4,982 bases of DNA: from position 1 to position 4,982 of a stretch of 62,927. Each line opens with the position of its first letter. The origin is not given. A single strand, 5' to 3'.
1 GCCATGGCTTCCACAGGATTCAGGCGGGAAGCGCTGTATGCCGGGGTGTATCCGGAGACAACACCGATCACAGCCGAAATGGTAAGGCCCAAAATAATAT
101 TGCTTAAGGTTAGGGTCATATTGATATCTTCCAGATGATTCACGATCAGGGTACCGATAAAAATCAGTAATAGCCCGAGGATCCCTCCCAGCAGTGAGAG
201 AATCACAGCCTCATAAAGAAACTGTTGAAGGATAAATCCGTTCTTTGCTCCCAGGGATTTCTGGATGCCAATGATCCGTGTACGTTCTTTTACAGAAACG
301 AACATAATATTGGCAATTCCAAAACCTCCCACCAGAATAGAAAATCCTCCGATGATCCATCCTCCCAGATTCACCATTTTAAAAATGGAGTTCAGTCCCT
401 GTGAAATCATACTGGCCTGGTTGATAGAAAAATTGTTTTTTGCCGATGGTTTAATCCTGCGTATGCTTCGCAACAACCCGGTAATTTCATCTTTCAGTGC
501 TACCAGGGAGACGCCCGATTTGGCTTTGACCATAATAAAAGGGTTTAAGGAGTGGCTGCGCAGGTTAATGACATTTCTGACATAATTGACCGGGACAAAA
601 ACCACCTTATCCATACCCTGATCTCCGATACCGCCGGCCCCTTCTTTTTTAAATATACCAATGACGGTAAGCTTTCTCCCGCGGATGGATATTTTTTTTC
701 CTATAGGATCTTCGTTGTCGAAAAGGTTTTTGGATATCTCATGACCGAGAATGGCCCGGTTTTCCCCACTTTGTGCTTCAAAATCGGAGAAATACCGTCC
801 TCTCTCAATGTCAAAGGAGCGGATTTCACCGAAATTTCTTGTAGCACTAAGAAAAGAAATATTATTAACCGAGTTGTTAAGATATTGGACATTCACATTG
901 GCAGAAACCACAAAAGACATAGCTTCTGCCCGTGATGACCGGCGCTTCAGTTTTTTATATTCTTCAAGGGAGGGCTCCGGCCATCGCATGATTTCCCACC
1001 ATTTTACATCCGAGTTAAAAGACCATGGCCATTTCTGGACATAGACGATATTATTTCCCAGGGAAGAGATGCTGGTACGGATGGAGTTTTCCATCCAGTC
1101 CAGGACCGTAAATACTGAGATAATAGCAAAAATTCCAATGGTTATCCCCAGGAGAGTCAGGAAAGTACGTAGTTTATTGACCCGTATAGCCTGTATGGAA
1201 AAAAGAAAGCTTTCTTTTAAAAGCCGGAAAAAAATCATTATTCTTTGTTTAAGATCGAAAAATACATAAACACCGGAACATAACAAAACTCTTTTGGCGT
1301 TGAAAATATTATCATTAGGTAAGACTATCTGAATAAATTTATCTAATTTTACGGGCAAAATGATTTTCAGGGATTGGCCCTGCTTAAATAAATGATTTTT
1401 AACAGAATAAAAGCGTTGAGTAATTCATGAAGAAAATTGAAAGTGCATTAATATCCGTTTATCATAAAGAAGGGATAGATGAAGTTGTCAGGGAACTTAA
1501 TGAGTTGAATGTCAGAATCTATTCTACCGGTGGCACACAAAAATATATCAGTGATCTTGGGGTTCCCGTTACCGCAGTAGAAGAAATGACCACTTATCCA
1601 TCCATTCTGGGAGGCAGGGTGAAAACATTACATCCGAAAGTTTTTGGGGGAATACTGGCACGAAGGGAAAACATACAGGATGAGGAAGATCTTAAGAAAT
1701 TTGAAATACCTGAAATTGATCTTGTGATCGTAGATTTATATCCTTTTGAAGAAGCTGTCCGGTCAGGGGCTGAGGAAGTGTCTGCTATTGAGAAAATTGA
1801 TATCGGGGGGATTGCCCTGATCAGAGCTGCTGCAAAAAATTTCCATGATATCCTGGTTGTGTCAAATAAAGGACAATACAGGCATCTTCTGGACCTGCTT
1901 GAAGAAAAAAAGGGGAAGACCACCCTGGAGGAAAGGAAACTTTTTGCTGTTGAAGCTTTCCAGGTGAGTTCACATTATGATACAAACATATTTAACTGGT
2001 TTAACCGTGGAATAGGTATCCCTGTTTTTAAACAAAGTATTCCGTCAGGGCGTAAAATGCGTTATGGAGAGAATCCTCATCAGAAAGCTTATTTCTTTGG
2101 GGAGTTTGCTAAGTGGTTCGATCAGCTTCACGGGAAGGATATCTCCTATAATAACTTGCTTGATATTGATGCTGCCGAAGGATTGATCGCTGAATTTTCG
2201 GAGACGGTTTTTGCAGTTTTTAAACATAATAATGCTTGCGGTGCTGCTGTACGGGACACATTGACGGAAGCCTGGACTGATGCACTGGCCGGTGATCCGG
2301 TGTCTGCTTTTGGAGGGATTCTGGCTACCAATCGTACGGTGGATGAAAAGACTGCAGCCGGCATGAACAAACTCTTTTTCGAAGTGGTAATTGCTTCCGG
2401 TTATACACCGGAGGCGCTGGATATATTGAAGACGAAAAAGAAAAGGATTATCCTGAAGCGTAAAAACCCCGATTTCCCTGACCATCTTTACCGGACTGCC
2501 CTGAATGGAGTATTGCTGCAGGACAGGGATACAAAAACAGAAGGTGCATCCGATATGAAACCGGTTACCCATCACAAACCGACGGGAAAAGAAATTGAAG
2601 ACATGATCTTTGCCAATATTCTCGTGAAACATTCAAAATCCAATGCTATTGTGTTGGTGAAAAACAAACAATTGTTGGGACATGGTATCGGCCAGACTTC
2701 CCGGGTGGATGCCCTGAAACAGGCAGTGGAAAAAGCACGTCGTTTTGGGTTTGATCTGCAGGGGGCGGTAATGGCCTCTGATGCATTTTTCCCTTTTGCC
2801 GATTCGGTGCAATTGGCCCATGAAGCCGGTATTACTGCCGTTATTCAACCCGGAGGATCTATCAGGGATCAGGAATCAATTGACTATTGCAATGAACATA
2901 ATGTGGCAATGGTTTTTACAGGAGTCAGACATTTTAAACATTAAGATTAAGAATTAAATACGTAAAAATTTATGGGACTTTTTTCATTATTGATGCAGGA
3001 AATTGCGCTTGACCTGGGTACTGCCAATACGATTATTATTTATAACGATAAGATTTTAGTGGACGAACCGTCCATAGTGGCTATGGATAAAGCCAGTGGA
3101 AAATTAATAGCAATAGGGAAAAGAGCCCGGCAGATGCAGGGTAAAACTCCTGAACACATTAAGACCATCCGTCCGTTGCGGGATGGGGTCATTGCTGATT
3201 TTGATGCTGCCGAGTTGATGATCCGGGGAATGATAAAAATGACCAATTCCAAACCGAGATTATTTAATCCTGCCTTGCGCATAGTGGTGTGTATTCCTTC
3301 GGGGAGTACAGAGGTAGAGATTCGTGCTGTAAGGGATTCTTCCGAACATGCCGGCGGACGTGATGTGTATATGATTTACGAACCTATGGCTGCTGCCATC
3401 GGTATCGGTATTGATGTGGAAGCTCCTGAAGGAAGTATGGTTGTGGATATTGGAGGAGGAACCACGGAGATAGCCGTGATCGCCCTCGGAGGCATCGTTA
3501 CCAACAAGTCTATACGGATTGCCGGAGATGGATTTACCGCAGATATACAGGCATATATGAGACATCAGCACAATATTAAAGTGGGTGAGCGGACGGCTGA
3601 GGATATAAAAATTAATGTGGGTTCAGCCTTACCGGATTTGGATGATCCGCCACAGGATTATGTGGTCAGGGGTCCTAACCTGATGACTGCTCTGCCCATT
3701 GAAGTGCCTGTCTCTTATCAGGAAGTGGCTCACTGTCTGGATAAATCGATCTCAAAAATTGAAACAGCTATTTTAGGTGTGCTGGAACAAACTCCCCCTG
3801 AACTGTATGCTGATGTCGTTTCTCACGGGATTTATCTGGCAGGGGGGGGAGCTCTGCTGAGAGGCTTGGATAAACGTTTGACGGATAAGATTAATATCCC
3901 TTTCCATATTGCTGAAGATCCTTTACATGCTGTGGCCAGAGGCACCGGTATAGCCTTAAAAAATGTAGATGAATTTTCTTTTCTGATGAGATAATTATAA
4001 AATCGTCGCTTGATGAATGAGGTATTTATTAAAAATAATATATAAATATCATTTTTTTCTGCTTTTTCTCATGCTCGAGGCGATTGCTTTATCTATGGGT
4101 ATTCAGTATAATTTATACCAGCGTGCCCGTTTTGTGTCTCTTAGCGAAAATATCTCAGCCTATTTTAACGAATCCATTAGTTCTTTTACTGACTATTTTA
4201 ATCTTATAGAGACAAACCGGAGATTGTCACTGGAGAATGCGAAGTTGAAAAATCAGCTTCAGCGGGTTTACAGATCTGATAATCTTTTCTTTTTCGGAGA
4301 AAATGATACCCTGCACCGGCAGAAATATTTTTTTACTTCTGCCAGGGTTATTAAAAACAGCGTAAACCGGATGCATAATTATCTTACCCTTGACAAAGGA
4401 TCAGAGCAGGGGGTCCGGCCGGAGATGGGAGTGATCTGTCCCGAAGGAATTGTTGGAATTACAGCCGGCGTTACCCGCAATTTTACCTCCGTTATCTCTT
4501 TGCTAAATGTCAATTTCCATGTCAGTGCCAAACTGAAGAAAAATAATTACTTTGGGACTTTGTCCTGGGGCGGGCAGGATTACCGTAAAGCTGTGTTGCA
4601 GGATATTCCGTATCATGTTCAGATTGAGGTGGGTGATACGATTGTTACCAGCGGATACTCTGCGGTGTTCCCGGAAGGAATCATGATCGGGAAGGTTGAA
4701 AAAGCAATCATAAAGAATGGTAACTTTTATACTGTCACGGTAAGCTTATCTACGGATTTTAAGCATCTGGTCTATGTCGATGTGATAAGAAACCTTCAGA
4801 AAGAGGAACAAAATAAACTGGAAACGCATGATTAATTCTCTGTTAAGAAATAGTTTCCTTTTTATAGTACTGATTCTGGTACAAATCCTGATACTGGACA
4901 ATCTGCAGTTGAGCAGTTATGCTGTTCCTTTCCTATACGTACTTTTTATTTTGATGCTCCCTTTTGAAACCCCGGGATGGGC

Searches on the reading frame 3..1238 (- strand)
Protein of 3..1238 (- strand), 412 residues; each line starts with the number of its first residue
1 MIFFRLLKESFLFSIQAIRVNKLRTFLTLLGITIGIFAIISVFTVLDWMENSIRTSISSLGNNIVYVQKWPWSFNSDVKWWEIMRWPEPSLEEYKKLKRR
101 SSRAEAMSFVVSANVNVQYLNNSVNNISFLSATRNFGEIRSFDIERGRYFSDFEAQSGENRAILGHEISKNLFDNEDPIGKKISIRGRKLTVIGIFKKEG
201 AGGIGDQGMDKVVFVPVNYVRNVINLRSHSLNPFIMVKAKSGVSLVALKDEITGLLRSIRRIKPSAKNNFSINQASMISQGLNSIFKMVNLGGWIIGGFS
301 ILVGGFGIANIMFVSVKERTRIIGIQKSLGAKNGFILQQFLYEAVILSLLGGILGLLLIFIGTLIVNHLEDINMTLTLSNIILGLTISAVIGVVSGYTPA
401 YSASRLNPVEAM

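Call 76: search_protein_families(library=pfam, proteins=[window:3-1238:-], max_evalue=0.001)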
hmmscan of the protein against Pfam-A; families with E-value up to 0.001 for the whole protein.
window:3-1238:- (412 aa): 2 families
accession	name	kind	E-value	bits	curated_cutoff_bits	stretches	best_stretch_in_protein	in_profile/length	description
PF12704.14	MacB_PCD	-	6.6e-41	141.3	27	1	25-254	1-206/207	MacB-like periplasmic core domain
PF02687.27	FtsX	-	2.6e-19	69.9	25.5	1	295-408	2-120/120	FtsX-like permease C-terminal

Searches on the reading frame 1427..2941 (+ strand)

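Call 15: search_protein_families(library=pfam, proteins=[window:1427-2941:+], max_evalue=0.00001)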
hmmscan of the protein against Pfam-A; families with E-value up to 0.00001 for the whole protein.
window:1427-2941:+ (505 aa): 2 families
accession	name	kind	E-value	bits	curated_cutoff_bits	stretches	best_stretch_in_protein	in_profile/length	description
PF01808.24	AICARFT_IMPCHas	-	6.9e-105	351.4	25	1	135-436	1-311/311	AICARFT/IMPCHase bienzyme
PF02142.27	MGS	-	9.1e-20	71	24.1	1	17-129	2-93/94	MGS-like domain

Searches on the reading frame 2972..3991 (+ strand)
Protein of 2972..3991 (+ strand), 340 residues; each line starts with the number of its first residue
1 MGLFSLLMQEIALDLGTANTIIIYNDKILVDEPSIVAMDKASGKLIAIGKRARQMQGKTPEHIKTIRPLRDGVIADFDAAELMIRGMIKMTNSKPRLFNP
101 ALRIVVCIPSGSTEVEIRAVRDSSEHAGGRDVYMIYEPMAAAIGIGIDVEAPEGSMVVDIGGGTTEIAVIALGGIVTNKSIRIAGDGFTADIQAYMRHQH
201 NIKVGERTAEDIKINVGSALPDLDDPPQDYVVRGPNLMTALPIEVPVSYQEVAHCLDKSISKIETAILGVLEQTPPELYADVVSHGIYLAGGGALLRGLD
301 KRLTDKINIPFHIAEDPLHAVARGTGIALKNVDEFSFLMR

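Call 15: search_protein_families(library=pfam, proteins=[window:2972-3991:+], max_evalue=0.00001)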
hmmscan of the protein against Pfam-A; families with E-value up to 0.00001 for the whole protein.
window:2972-3991:+ (340 aa): 4 families
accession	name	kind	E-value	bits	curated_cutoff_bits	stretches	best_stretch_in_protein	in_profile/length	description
PF06723.19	MreB_Mbl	-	5.4e-120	400.6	27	1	9-334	2-324/327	MreB/Mbl protein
PF14450.12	FtsA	-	1.2e-14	55.1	31.8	1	156-318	1-121/127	Cell division protein FtsA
PF00012.26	HSP70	-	6.7e-09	34.9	20.6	1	100-205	132-243/599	Hsp70 protein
PF00022.25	Actin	-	4.2e-06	26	27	0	32-203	30-193/410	Actin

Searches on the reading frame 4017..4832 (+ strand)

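Call 15: search_protein_families(library=pfam, proteins=[window:4017-4832:+], max_evalue=0.00001)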
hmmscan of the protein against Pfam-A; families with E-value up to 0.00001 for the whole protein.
window:4017-4832:+ (272 aa): 1 family
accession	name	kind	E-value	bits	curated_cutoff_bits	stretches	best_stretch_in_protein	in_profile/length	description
PF04085.20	MreC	-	3.2e-39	134.5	28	1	111-257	1-146/147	Rod shape-determining protein MreC, barrel core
